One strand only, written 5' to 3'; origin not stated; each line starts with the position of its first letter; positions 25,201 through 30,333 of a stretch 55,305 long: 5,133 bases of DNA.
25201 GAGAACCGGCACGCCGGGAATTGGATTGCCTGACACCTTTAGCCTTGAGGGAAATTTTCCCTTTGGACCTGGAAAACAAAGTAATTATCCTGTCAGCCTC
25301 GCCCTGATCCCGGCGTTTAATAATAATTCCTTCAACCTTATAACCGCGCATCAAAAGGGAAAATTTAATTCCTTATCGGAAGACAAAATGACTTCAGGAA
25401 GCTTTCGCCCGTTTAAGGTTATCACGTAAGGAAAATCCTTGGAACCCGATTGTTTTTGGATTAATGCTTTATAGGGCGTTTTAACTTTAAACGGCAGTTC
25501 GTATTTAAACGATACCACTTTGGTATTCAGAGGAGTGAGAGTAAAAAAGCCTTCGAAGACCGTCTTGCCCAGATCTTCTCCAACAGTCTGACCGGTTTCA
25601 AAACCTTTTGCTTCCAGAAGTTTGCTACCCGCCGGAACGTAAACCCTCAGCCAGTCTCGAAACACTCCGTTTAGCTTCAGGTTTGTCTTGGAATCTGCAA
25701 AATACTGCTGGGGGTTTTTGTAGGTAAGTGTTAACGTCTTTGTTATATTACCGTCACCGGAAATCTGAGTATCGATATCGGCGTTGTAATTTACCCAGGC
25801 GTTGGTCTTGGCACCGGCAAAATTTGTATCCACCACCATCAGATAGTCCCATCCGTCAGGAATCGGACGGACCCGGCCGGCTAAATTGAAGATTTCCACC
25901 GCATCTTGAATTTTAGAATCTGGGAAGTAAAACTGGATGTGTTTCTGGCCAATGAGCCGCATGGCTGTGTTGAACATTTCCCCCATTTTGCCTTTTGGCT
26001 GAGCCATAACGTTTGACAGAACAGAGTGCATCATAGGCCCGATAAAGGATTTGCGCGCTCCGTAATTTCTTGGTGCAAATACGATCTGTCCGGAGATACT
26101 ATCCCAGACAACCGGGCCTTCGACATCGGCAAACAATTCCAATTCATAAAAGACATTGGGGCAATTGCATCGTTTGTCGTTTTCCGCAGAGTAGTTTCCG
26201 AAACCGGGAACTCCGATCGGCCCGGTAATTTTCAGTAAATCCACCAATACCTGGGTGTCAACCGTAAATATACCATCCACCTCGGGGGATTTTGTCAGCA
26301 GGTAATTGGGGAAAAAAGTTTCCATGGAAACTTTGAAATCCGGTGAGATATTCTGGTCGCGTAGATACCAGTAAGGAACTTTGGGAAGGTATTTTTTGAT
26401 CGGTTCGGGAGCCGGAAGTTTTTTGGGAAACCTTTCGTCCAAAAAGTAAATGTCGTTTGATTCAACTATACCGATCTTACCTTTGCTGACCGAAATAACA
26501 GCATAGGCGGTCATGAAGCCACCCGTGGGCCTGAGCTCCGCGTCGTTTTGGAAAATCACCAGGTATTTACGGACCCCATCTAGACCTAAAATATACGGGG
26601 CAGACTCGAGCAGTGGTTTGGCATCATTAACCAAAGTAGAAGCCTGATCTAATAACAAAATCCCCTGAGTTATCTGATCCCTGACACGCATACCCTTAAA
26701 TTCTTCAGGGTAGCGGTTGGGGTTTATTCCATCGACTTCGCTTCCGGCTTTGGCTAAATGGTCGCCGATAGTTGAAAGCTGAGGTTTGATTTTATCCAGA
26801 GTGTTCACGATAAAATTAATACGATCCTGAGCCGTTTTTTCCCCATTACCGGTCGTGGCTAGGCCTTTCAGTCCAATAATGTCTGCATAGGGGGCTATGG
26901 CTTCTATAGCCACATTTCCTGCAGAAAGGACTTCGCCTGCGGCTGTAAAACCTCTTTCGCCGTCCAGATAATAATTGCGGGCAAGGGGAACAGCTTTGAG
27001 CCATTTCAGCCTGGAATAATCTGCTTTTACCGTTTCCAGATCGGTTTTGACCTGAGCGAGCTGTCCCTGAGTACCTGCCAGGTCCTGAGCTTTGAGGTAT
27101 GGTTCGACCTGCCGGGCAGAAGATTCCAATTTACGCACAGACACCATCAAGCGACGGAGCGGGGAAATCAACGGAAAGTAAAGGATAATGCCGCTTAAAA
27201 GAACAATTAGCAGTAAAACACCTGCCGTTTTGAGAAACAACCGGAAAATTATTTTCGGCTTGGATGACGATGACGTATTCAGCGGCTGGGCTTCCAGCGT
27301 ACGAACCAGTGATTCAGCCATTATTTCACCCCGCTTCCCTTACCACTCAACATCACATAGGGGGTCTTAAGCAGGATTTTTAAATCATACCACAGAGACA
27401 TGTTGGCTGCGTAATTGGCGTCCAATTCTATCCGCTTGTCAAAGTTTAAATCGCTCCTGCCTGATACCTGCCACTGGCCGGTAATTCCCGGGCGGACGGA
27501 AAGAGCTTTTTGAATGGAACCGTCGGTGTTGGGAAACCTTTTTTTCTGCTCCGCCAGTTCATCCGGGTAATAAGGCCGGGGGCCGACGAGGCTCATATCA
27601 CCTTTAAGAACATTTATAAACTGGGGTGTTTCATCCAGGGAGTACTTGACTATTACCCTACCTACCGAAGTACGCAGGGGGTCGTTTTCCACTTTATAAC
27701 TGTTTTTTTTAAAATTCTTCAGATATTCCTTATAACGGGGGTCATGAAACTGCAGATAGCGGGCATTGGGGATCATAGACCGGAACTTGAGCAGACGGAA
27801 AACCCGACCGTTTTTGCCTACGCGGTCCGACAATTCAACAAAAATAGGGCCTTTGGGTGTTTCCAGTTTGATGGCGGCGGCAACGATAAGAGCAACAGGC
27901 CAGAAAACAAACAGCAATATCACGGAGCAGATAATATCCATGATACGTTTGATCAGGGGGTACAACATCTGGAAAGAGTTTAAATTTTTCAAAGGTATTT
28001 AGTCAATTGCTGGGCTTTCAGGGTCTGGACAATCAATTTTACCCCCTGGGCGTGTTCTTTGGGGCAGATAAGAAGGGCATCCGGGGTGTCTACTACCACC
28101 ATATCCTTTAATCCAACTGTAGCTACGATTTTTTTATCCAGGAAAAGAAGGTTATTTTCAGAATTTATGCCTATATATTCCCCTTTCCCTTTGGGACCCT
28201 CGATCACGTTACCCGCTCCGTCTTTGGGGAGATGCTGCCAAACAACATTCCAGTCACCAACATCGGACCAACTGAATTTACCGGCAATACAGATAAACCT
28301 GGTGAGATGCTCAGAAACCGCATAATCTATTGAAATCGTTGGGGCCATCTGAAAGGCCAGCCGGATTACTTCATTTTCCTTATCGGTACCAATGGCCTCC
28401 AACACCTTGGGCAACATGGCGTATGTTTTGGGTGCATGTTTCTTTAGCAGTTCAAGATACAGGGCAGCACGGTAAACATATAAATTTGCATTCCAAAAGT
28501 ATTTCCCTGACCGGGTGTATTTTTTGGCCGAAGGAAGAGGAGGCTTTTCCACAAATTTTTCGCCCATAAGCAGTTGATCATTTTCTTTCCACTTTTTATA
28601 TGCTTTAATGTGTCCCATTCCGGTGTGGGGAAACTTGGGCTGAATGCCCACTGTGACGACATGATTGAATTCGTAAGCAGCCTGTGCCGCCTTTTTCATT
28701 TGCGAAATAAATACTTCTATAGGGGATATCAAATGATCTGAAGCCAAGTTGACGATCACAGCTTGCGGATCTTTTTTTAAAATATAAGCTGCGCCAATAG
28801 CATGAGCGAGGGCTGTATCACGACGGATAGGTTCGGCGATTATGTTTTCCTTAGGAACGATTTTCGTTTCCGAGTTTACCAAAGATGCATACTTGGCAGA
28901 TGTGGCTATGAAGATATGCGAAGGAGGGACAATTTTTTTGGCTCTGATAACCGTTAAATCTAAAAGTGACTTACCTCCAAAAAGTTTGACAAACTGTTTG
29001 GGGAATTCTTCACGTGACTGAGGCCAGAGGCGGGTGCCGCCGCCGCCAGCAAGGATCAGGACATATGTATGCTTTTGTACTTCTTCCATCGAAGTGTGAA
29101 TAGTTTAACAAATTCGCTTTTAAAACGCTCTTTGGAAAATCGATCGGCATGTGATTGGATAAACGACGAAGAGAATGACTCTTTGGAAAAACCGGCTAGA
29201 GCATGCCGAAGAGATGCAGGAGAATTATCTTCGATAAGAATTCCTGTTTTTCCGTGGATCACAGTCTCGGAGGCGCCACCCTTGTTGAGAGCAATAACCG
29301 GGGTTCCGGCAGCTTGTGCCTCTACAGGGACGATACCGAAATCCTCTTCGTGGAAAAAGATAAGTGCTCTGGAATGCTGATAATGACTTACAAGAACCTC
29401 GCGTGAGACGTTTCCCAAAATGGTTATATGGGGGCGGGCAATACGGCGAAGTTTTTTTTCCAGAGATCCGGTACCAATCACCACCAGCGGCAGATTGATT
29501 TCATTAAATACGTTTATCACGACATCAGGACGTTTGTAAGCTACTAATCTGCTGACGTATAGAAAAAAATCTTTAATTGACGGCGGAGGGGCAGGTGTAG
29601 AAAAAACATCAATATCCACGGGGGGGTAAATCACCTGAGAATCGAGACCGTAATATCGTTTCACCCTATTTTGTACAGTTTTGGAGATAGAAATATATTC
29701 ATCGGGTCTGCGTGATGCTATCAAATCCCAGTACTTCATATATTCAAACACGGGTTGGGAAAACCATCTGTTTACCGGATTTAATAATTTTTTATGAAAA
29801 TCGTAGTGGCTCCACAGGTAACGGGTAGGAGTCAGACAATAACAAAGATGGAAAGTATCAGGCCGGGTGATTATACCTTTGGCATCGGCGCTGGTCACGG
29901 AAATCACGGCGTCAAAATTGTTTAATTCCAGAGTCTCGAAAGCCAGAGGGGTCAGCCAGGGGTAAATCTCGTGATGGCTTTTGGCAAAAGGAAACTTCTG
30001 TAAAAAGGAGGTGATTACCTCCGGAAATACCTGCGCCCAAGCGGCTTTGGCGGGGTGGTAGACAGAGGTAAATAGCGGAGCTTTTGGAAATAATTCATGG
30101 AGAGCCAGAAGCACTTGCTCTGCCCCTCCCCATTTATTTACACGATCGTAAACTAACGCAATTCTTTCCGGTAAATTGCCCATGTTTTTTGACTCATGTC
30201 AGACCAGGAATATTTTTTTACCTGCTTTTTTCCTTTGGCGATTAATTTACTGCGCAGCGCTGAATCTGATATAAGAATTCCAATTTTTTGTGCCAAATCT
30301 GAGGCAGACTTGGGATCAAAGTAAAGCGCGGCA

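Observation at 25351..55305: A 30-kb envelope-glycan supercluster combining a Wzx/Wzy-type pathway with an expansion of GT-C membrane glycosyltransferases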

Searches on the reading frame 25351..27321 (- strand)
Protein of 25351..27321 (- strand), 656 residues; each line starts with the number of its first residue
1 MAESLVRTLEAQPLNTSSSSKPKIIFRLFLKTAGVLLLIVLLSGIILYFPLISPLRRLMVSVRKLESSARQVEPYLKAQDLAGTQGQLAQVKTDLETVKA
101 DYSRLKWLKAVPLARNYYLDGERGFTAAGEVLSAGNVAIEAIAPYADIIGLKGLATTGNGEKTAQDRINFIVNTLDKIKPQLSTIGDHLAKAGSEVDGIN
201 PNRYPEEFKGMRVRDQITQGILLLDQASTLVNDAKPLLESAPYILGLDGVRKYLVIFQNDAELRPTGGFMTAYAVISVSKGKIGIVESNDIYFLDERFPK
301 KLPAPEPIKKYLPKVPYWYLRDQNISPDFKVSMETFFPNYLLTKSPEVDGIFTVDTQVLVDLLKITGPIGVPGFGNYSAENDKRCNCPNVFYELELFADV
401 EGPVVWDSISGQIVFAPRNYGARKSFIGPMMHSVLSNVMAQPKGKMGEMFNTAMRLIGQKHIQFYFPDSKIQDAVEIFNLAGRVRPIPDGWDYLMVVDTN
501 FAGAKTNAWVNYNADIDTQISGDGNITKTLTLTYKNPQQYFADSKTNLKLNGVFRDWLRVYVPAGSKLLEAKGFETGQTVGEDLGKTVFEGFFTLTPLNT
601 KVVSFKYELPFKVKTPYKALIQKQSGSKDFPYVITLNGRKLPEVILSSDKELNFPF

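Call 5: search_protein_families(library=pfam, proteins=[window:25351-27321:-], max_evalue=0.01)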
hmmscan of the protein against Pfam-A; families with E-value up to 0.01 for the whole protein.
window:25351-27321:- (656 aa): 1 family
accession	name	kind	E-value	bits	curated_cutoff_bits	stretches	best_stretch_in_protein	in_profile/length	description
PF13196.11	DUF4012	-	3.7e-26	92.8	28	1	248-381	1-134/144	Protein of unknown function (DUF4012)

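Call 42: search_protein_families(library=ncbifam, proteins=[window:25351-27321:-], max_evalue=0.001)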
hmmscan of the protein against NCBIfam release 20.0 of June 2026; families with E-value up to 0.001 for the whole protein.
window:25351-27321:- (656 aa): 0 families

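Call 72: search_solved_structures(query=window:25351-27321:-, max_evalue=10)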
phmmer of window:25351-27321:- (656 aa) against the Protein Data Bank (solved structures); distinct sequences matched with E-value up to 10: 7.
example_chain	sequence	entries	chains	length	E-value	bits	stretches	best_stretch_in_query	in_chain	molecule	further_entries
5gl8_A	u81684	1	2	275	0.035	16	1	73-163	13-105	Subtilisin NAT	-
1mee_A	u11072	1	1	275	0.036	15.9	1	73-163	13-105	MESENTERICOPEPTIDASE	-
3vyv_A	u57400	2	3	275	0.036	15.9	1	73-163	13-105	Subtilisin NAT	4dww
6pak_A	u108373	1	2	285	0.038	15.9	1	73-163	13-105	Subtilisin E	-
6o44_A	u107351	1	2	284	0.038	15.9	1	73-163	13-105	Nattokinase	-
1scj_A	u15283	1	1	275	0.093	14.6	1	73-163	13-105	SUBTILISIN E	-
3whi_A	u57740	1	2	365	0.15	13.9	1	73-163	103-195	Subtilisin E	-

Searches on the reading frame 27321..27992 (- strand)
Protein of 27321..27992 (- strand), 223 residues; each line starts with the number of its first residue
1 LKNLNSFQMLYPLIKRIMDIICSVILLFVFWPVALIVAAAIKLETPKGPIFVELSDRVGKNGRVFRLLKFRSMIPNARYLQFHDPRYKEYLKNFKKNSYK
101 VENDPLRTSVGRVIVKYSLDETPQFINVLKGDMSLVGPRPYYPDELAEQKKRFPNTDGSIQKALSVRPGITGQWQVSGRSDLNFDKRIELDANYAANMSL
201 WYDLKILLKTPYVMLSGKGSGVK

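Call 5: search_protein_families(library=pfam, proteins=[window:27321-27992:-], max_evalue=0.01)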
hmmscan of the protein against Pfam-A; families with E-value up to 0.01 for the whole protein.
window:27321-27992:- (223 aa): 1 family
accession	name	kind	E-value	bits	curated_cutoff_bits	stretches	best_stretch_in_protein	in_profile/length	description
PF02397.22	Bac_transf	-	3.3e-59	199.9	27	1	15-215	1-178/179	Bacterial sugar transferase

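Call 42: search_protein_families(library=ncbifam, proteins=[window:27321-27992:-], max_evalue=0.001)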
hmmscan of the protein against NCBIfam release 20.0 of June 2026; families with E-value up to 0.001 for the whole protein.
window:27321-27992:- (223 aa): 10 families
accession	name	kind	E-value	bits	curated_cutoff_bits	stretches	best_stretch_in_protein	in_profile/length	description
TIGR03025.1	EPS_sugtrans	subfamily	2.6e-70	237.9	295.55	1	9-220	252-444/445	exopolysaccharide biosynthesis polyprenyl glycosylphosphotransferase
TIGR03022.1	WbaP_sugtrans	subfamily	3.9e-64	217.6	403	1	13-219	257-454/456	undecaprenyl-phosphate galactose phosphotransferase WbaP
NF052601.1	undeca_RfbP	equivalog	2.2e-55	187.6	330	1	12-221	42-242/244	undecaprenyl-phosphate galactose phosphotransferase family protein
TIGR03023.1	WcaJ_sugtrans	equivalog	2.6e-54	185.2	410.75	1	10-218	258-450/453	undecaprenyl-phosphate glucose phosphotransferase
NF041877.1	EPS_EpsZ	equivalog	1e-53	182.6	800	1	13-220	264-458/459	exopolysaccharide biosynthesis polyisoprenyl-phosphate hexose-1-phosphate transferase EpsZ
NF011751.0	PRK15204.1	equivalog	1.6e-43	149.1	907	1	13-219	278-474/476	undecaprenyl-phosphate galactose phosphotransferase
TIGR03013.1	EpsB_2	subfamily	5e-38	131.3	393.35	1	12-220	252-442/443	TIGR03013 family XrtA/PEP-CTERM system glycosyltransferase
NF007518.0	PRK10124.1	equivalog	2.6e-30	105.6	684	1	12-210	271-453/464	undecaprenyl-phosphate glucose phosphotransferase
NF050817.1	PolSacchBiosHfsE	equivalog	2.8e-25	89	750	1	13-215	270-460/467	polysaccharide biosynthesis protein HfsE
NF045514.1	glycotran_HepC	equivalog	8.8e-24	84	140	1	11-141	113-212/220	heterocyst development glycosyltransferase HepC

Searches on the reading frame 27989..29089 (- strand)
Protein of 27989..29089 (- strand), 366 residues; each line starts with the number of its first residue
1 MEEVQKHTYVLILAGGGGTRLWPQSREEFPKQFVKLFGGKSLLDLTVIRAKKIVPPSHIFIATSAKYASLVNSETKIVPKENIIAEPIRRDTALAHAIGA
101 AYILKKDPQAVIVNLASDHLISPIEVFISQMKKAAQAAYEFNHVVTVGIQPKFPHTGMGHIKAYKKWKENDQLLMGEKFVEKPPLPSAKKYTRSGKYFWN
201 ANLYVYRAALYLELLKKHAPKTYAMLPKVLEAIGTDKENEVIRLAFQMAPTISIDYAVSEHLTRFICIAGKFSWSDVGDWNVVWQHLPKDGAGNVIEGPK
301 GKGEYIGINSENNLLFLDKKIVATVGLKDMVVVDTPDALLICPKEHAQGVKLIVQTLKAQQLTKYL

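Call 5: search_protein_families(library=pfam, proteins=[window:27989-29089:-], max_evalue=0.01)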
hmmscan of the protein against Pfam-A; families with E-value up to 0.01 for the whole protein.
window:27989-29089:- (366 aa): 3 families
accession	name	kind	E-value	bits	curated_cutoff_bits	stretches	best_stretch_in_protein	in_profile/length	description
PF00483.29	NTP_transferase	-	4.5e-33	115.3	21.2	1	11-287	3-239/245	Nucleotidyl transferase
PF22640.1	ManC_GMP_beta-helix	-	1.2e-18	67.2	27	1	303-357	1-55/55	MannoseP isomerase/GMP-like beta-helix domain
PF12804.13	NTP_transf_3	-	0.00045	20.9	27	1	10-81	1-66/160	MobA-like NTP transferase domain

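Call 42: search_protein_families(library=ncbifam, proteins=[window:27989-29089:-], max_evalue=0.001)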
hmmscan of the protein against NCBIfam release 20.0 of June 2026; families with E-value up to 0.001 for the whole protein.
window:27989-29089:- (366 aa): 5 families
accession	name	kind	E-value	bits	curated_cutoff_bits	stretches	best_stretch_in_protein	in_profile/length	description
TIGR01479.1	GMP_PMI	equivalog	7.3e-85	285.5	372.95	1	11-364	4-352/467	mannose-1-phosphate guanylyltransferase/mannose-6-phosphate isomerase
NF012004.0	PRK15460.1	equivalog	4.6e-64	216.8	859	1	5-360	3-358/478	mannose-1-phosphate guanyltransferase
NF010933.0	PRK14353.1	equivalog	0.00041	19.1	505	1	5-155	3-141/453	bifunctional UDP-N-acetylglucosamine diphosphorylase/glucosamine-1-phosphate N-acetyltransferase GlmU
TIGR03992.1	Arch_glmU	subfamily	0.00079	18.4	292.1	0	10-121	3-109/393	bifunctional sugar-1-phosphate nucleotidylyltransferase/acetyltransferase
NF041173.1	Sug_nt_acttase_Thmprot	equivalog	0.00092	18.2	600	0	10-95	3-86/405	bifunctional sugar-1-phosphate nucleotidylyltransferase/acetyltransferase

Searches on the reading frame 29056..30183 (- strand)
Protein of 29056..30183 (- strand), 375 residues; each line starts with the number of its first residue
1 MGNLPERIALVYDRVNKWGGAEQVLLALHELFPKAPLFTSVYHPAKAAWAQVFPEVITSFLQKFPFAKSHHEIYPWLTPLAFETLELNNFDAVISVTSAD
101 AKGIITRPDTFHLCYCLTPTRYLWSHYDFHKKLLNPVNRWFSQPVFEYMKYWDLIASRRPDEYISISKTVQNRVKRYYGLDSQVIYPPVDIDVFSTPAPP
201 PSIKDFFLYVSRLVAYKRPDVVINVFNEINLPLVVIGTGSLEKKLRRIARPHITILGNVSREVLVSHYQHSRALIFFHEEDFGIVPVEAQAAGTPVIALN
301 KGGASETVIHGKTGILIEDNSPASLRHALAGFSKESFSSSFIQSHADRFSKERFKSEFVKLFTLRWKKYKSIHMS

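Call 5: search_protein_families(library=pfam, proteins=[window:29056-30183:-], max_evalue=0.01)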
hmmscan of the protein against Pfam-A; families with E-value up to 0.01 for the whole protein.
window:29056-30183:- (375 aa): 3 families
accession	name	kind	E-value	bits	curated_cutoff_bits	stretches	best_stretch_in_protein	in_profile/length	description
PF00534.26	Glycos_transf_1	-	9e-28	97.4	26.4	1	204-335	15-158/172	Glycosyl transferases group 1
PF13692.12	Glyco_trans_1_4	-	1.2e-20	74.7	27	1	207-330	4-137/142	Glycosyl transferases group 1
PF13439.12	Glyco_transf_4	-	2.1e-07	31.5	28.5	1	18-192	1-169/170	Glycosyltransferase Family 4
